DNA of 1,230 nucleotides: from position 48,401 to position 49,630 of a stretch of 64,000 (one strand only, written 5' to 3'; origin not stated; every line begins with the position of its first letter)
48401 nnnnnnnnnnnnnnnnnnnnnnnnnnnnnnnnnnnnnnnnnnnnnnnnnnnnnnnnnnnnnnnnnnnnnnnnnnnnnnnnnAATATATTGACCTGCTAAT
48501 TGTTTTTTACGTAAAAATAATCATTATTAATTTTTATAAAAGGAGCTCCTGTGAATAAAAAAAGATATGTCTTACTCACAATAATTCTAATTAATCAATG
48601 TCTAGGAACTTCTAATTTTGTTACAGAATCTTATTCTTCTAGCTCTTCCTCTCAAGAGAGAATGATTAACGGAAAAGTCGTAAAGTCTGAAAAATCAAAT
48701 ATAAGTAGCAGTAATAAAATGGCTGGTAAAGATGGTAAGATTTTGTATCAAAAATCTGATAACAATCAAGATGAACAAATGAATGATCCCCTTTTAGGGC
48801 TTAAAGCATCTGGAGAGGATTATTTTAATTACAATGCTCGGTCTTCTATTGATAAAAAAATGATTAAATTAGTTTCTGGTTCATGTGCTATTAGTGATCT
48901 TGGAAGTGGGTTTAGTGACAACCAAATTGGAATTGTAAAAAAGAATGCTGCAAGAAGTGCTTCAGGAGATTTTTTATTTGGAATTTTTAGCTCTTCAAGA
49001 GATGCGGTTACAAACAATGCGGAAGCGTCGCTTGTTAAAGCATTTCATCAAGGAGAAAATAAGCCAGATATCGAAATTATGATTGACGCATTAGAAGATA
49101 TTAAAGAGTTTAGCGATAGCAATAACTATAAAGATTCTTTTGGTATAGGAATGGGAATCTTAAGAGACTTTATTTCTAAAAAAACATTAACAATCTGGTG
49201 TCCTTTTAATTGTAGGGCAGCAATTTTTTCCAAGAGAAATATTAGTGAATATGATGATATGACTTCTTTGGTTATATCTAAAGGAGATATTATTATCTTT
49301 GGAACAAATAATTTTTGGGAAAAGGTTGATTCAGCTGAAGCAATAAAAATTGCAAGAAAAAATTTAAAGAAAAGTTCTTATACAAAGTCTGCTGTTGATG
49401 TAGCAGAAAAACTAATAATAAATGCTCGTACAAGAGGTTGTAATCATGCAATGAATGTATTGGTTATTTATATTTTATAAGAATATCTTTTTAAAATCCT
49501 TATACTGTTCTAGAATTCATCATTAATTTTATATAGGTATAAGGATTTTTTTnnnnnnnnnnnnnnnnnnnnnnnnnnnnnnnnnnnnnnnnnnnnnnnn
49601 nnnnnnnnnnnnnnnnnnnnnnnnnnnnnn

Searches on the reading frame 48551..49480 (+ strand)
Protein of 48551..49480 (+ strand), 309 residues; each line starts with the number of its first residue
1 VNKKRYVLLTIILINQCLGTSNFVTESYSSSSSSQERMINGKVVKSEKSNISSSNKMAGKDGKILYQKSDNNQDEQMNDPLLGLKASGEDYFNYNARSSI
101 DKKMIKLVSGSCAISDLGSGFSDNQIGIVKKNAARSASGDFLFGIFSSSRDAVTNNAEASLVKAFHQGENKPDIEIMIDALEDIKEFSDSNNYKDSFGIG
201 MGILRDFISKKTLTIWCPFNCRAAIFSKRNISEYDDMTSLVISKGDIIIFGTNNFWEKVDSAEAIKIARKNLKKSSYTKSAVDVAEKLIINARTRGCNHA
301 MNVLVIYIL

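Call 38: search_protein_families(library=pfam, proteins=[window:48551-49480:+])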
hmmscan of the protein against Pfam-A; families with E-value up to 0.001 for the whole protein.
window:48551-49480:+ (309 aa): 1 family
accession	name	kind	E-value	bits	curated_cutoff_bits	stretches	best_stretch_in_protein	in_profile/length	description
PF00481.26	PP2C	-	0.00074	19.7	20.3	0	246-300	203-254/255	Protein phosphatase 2C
